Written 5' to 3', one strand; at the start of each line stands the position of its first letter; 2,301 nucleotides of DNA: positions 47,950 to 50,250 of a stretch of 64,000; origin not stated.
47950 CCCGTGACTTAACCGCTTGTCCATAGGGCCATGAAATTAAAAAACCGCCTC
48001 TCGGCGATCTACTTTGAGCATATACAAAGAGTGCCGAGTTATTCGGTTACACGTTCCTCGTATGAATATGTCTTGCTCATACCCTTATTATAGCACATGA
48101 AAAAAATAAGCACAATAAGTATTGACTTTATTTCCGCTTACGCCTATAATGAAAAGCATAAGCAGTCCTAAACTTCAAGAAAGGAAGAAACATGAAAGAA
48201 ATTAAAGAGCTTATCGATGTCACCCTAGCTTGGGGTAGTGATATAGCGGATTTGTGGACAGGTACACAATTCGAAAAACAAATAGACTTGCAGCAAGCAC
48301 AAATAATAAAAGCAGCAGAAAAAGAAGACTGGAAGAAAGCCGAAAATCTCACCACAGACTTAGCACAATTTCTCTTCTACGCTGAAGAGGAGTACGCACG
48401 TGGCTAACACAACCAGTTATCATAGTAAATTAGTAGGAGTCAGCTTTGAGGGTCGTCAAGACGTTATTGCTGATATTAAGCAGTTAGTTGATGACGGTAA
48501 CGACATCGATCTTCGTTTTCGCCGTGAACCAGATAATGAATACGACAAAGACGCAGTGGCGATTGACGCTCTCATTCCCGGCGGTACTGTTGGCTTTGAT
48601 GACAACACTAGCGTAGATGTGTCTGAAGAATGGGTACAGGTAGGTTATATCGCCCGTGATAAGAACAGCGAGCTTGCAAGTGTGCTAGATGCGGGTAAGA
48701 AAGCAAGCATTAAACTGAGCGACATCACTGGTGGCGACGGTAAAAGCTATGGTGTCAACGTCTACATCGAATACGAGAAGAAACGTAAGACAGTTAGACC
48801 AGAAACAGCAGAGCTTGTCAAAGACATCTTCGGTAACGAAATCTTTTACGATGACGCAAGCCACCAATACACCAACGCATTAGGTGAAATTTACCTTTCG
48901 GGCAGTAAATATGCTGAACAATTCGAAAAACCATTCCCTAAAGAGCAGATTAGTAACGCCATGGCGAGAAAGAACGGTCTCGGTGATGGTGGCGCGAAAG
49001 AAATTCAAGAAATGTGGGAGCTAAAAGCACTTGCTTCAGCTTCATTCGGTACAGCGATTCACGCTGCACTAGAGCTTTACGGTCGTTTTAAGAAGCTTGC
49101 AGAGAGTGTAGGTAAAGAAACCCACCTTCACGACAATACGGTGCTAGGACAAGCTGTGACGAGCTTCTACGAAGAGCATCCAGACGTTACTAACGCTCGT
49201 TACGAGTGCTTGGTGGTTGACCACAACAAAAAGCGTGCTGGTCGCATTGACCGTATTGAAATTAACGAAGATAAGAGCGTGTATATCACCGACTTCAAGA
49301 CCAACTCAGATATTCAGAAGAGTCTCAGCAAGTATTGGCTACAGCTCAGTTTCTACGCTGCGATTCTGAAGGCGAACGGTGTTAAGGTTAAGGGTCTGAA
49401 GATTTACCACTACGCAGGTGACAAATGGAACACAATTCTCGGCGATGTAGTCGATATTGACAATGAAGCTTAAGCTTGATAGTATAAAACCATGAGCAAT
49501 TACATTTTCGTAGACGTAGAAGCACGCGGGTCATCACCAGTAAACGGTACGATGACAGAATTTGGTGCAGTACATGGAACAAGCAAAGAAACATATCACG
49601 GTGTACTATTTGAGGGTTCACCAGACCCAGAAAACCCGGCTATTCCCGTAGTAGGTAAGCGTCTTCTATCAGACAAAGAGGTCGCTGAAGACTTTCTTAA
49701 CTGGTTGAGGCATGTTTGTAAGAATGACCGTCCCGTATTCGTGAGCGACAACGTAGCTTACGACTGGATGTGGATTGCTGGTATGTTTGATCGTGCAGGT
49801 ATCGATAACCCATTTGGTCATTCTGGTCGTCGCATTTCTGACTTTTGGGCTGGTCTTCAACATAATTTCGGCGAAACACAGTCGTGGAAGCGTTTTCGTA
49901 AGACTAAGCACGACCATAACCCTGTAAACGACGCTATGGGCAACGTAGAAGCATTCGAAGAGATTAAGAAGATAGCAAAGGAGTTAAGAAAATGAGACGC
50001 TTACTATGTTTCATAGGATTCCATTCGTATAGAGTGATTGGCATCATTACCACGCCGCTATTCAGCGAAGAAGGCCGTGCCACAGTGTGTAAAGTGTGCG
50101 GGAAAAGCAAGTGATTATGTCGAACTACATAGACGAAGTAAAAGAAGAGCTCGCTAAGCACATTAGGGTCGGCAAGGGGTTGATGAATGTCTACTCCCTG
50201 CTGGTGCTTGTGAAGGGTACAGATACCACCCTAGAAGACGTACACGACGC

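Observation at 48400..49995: HIRAN–PD-(D/E)xK nuclease fusion followed by a DEDDh exonuclease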

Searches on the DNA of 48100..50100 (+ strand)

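Call 6: search_dna_similar(query=window:48100-50100:+, collection=phages, mode=near, max_rows=25)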
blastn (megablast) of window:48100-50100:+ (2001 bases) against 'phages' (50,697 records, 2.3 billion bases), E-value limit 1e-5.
No match.

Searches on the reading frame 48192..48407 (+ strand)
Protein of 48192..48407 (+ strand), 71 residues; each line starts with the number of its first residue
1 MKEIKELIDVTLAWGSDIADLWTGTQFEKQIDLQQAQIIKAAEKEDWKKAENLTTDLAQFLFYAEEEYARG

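Call 3: search_protein_families(library=pfam, proteins=[window:48192-48407:+], max_evalue=0.1)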
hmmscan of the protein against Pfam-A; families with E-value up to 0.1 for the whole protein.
window:48192-48407:+ (71 aa): 1 family
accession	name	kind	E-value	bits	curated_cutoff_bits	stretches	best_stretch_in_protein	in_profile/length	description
PF13655.11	RVT_N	-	0.011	16.4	28.1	1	26-58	8-40/83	N-terminal domain of reverse transcriptase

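Call 4: search_protein_families(library=phrogs, proteins=[window:48192-48407:+], max_evalue=0.01)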
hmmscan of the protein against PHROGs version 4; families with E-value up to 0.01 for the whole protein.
window:48192-48407:+ (71 aa): 1 family
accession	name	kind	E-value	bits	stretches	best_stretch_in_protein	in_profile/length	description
phrog_6431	-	unknown function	0.0063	17.2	1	35-55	11-31/53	-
